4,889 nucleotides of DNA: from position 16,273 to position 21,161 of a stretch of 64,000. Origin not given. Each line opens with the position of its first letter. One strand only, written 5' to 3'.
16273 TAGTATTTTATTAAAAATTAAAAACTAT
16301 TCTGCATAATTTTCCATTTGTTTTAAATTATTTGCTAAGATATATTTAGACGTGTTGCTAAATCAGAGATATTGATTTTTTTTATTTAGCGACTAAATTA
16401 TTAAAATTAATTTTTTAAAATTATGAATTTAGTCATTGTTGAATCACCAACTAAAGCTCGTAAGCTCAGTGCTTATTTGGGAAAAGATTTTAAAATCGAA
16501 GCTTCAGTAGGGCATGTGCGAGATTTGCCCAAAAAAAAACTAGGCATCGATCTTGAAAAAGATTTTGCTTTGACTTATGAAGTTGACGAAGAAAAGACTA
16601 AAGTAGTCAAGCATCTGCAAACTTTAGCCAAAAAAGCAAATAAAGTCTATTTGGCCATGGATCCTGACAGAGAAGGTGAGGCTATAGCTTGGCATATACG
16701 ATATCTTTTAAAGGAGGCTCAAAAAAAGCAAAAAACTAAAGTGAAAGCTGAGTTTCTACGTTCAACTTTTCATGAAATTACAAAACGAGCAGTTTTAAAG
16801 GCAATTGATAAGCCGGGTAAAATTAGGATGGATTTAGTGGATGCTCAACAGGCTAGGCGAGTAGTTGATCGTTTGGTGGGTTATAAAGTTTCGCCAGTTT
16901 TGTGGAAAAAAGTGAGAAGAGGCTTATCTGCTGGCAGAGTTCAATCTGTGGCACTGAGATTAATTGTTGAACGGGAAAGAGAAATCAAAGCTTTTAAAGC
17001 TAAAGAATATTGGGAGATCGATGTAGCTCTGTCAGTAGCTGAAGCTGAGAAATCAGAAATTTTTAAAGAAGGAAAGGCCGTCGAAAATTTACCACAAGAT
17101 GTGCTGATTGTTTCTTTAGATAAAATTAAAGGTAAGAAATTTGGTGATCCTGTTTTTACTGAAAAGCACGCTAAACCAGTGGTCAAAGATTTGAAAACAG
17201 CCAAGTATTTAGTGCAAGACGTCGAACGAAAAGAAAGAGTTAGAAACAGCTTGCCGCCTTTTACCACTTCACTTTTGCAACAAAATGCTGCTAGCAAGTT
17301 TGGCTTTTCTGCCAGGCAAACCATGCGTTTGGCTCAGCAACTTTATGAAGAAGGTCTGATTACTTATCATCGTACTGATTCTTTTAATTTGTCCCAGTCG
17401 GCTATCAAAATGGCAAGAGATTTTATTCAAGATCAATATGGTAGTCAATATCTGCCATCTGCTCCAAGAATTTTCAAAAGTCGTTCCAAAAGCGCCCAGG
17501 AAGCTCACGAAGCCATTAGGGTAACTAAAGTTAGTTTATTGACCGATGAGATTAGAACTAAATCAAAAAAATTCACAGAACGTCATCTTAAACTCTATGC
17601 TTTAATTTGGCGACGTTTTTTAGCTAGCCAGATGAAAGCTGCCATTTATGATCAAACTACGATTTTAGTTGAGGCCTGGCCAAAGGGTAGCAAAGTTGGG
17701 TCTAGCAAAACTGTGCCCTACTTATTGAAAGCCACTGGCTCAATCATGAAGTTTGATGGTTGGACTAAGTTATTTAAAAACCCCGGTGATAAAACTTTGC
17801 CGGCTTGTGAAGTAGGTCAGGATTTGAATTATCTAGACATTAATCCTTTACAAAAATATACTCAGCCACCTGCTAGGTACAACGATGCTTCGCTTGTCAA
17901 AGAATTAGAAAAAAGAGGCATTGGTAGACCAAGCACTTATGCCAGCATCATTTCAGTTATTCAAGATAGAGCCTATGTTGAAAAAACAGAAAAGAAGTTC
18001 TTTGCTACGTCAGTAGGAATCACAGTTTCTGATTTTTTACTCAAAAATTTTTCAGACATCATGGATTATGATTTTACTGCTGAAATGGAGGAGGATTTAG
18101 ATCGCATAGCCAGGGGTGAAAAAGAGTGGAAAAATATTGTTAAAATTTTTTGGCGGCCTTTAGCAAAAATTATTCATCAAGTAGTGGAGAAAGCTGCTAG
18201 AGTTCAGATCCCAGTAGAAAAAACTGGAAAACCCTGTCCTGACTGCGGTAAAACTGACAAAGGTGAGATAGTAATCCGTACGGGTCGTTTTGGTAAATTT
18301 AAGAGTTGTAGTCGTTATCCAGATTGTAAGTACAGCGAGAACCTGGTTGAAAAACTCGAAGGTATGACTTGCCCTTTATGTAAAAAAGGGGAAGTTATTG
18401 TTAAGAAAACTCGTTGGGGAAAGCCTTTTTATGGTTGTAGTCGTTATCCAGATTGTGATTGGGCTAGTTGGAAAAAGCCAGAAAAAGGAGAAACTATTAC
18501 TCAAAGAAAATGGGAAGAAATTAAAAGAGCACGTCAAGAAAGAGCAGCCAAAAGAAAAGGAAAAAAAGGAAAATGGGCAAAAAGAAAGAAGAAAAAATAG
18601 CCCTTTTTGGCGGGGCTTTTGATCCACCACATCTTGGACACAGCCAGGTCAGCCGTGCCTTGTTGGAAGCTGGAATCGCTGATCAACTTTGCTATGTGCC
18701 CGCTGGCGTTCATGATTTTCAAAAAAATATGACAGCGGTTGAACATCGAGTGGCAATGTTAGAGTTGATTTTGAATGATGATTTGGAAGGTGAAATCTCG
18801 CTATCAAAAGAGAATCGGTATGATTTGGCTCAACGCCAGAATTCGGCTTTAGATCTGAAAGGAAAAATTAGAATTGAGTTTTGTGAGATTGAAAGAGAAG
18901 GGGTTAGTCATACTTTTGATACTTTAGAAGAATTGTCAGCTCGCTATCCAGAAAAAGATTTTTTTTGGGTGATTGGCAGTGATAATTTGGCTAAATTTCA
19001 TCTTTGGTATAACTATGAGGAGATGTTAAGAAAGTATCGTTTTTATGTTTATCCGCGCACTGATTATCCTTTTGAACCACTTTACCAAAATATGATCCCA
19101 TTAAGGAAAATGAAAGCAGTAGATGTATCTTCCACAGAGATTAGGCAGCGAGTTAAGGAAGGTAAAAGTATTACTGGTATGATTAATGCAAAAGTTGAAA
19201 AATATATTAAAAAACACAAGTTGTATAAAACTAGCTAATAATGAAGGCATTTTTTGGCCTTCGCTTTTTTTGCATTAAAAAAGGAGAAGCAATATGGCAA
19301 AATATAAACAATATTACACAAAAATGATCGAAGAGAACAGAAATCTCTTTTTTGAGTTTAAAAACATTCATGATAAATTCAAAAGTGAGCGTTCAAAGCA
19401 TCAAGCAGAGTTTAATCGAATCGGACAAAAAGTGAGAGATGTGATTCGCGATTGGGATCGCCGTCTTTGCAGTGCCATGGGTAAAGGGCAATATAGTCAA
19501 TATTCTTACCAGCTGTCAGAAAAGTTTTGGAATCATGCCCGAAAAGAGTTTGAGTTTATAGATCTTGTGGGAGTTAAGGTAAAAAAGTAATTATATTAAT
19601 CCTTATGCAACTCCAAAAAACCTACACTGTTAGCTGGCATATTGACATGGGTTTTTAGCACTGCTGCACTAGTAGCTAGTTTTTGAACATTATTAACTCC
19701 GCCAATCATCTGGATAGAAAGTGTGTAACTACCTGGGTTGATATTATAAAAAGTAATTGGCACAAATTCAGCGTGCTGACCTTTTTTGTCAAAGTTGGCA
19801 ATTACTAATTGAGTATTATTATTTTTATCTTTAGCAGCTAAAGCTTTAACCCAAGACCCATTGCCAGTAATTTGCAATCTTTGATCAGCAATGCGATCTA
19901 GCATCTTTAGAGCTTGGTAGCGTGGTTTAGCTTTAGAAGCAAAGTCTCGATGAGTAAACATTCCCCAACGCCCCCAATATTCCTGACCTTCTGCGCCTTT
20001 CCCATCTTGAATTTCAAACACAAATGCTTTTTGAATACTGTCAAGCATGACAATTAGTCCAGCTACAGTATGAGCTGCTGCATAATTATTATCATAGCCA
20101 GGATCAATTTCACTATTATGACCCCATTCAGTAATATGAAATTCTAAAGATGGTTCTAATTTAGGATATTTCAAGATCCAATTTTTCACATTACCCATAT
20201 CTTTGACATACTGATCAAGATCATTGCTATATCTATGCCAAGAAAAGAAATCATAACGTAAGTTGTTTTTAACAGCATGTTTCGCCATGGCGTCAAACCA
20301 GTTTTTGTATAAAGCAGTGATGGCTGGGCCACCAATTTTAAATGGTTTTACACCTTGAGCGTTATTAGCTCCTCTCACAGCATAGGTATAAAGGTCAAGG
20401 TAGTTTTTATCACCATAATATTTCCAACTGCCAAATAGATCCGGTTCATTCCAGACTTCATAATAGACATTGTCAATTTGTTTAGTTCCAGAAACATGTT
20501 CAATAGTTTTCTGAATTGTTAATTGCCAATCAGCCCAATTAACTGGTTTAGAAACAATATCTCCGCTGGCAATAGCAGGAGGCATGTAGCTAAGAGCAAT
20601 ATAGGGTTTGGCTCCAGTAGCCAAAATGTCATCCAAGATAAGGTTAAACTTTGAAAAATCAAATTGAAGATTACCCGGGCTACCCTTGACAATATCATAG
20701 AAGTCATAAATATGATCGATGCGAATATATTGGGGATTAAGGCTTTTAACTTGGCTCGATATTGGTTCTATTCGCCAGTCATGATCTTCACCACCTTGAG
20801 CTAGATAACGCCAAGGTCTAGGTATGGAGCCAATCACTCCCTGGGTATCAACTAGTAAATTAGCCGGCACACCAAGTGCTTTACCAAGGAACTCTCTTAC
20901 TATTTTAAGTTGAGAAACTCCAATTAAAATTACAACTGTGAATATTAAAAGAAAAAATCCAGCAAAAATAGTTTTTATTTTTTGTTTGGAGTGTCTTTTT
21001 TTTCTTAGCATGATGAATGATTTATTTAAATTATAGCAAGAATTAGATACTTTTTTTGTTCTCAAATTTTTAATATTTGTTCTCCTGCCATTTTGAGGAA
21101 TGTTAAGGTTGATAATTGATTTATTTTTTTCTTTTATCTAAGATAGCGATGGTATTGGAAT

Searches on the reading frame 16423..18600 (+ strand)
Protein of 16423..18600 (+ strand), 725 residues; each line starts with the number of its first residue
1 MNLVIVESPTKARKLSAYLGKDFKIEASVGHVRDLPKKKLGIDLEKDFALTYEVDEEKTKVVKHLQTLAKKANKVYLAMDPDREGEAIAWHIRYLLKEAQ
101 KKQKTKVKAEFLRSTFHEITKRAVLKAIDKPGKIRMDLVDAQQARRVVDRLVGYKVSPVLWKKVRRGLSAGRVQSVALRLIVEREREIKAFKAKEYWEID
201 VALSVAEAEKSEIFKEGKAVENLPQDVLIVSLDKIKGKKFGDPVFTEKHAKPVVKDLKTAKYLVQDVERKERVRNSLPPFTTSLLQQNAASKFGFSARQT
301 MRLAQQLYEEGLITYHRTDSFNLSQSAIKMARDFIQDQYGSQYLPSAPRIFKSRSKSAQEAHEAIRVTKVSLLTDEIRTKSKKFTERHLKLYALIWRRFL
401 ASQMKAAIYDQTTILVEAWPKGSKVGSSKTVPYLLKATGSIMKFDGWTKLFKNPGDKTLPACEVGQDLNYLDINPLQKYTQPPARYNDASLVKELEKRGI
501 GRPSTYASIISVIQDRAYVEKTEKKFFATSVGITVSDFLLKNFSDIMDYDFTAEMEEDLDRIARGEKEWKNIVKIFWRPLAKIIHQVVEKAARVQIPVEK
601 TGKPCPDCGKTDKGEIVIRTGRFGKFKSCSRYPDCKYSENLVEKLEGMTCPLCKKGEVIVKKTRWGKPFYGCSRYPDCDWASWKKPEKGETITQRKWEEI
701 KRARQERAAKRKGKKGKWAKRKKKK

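Call 14: find_related_loci(query=window:16423-18597:+, collection=genome_contigs, flank=4000)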
Query window:16423-18597:+ (725 aa) in genome_contigs; peptide patterns used: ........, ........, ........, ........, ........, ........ (x = any residue, [..] = any of these).
226 stretches matched a pattern; 137 encode a relative of the query (tblastn E <= 1e-3); the best 80 are kept; 80 distinct loci.
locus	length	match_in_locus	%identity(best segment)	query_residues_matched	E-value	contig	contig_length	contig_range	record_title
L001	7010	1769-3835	69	1-700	0e+0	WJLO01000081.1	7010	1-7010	MAG: Candidatus Paceibacterota bacterium isolate Bin_542 k141_3128802, whole genome shotgun sequence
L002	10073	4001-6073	64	1-701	0e+0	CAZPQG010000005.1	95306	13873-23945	MAG TPA_asm: uncultured Pseudomonadales bacterium isolate SRP319275_co2_312 genome assembly, contig: NODE_40_length_9530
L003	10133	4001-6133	62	1-712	0e+0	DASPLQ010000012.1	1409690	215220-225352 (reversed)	MAG TPA_asm: Vitreimonas sp. isolate SMAG_U12069 k141_91001, whole genome shotgun sequence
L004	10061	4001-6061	64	5-697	0e+0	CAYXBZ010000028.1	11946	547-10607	MAG TPA_asm: uncultured Pseudomonadales bacterium isolate SRP241326_co2_10 genome assembly, contig: NODE_6933_length_119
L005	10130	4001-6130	60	1-721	0e+0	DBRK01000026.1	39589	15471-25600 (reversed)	MAG TPA_asm: Patescibacteria group bacterium UBA1370 UBA1370_contig_4169, whole genome shotgun sequence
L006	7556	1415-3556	62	1-711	0e+0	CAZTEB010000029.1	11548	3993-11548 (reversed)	MAG TPA_asm: uncultured Pseudomonadales bacterium isolate SRP334346_co1_115 genome assembly, contig: NODE_4478_length_11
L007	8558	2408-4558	61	1-717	0e+0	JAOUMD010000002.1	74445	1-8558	MAG: Candidatus Paceibacterota bacterium isolate 8_1_July_SF_Bin25 8_1_July_SF_Bin25_scaffold_76_c1, whole genome shotgu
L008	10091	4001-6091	64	1-706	0e+0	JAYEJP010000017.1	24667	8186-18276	MAG: Patescibacteria group bacterium isolate MAG160 MAG160_17, whole genome shotgun sequence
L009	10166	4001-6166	60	1-706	0e+0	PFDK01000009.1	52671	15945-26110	MAG: Candidatus Pacebacteria bacterium CG10_big_fil_rev_8_21_14_0_10_56_10 CG10_8_21_14_0.10_scaffold_358_c, whole genom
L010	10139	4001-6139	60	1-719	0e+0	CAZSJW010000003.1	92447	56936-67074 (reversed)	MAG TPA_asm: uncultured Pseudomonadales bacterium isolate SRP286056_co2_78 genome assembly, contig: NODE_232_length_9244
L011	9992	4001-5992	54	1-690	0e+0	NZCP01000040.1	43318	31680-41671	MAG: Candidatus Woesebacteria bacterium isolate ARS1183 MHASMcontig_197037, whole genome shotgun sequence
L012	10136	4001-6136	44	2-686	0e+0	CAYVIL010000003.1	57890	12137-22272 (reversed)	MAG TPA_asm: uncultured Candidatus Saccharibacteria bacterium isolate binchicken_co17_205 genome assembly, contig: NODE_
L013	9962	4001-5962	45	1-683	0e+0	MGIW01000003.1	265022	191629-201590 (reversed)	MAG: Candidatus Wolfebacteria bacterium RIFOXYD12_FULL_48_21 rifoxyd3_full_scaffold_37, whole genome shotgun sequence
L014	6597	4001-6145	42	2-686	6e-172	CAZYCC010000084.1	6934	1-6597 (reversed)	MAG TPA_asm: uncultured Lachnospiraceae bacterium isolate SRP314395_co1_97 genome assembly, contig: NODE_9991_length_693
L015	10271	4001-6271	42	2-693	1e-166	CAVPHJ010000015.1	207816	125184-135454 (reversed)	MAG: uncultured delta proteobacterium isolate MFD09964.bin.2.155 genome assembly, contig: contig_5954, whole genome shot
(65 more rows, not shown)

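Call 20: find_related_loci(query=window:16423-18597:+, collection=metagenome_contigs, flank=5000)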
Query window:16423-18597:+ (725 aa) in metagenome_contigs; peptide patterns used: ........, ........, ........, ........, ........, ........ (x = any residue, [..] = any of these).
320 stretches matched a pattern; 158 encode a relative of the query (tblastn E <= 1e-3); the best 80 are kept; 80 distinct loci.
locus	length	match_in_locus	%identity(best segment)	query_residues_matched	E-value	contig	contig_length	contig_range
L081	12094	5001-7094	68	1-693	0e+0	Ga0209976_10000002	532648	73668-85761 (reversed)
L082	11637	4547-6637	64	1-717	0e+0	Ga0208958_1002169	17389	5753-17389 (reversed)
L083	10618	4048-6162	63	1-712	0e+0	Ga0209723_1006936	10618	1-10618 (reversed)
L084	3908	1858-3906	66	1-689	0e+0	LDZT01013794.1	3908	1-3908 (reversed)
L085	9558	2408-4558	61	1-717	0e+0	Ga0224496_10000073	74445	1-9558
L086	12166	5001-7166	60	1-706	0e+0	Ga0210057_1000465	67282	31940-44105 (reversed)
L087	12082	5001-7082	62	1-711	0e+0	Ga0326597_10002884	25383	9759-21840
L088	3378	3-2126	59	18-716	0e+0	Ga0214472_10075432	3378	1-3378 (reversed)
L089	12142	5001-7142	60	1-715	0e+0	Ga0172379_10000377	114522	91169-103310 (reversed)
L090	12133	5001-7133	62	1-712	0e+0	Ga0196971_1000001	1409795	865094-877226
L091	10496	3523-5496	52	1-690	0e+0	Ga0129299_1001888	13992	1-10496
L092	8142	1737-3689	53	1-691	0e+0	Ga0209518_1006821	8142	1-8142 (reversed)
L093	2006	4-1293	63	274-711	0e+0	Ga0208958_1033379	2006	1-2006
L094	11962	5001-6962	45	1-683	0e+0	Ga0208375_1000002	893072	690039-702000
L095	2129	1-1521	53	149-694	0e+0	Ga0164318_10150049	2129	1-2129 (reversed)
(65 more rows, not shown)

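Call 48: search_protein_families(library=pfam, proteins=[window:16423-18600:+], max_evalue=0.001)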
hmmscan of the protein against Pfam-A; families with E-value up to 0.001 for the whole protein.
window:16423-18600:+ (725 aa): 3 families
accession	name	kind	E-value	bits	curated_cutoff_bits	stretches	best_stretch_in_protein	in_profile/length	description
PF01131.25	Topoisom_bac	-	3.5e-123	412.1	35.1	1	134-573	2-410/411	DNA topoisomerase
PF01751.28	Toprim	-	2.3e-21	76.2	23.1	1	3-105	2-89/96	Toprim domain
PF01396.24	Zn_ribbon_Top1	-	7.4e-21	74.1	32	2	649-686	3-38/39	Topoisomerase DNA binding C4 zinc finger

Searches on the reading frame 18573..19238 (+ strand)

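Call 48: search_protein_families(library=pfam, proteins=[window:18573-19238:+], max_evalue=0.001)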
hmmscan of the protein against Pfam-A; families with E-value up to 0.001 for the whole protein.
window:18573-19238:+ (221 aa): 1 family
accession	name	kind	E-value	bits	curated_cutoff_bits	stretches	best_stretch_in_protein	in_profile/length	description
PF01467.32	CTP_transf_like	-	1.1e-19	71.3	21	1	11-193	1-133/133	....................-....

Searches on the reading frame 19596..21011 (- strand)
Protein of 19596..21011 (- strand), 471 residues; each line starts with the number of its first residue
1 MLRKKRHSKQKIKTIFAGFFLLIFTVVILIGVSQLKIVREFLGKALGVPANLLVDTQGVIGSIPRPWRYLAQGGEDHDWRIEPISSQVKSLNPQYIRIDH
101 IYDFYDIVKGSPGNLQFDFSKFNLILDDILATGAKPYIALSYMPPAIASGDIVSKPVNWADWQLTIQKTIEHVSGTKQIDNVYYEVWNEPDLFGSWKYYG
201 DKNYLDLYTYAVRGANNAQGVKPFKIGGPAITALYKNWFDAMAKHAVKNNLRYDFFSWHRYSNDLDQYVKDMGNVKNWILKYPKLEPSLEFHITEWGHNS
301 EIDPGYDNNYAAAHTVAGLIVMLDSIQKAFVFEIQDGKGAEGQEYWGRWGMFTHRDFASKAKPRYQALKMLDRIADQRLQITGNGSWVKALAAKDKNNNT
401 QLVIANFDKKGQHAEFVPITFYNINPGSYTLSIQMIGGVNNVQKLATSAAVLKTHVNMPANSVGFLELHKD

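Call 48: search_protein_families(library=pfam, proteins=[window:19596-21011:-], max_evalue=0.001)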
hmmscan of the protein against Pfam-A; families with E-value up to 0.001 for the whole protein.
window:19596-21011:- (471 aa): 1 family
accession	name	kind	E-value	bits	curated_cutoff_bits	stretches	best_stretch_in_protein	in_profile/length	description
PF01229.23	Glyco_hydro_39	-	6.1e-25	88.4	26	1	89-421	44-406/472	Glycosyl hydrolases family 39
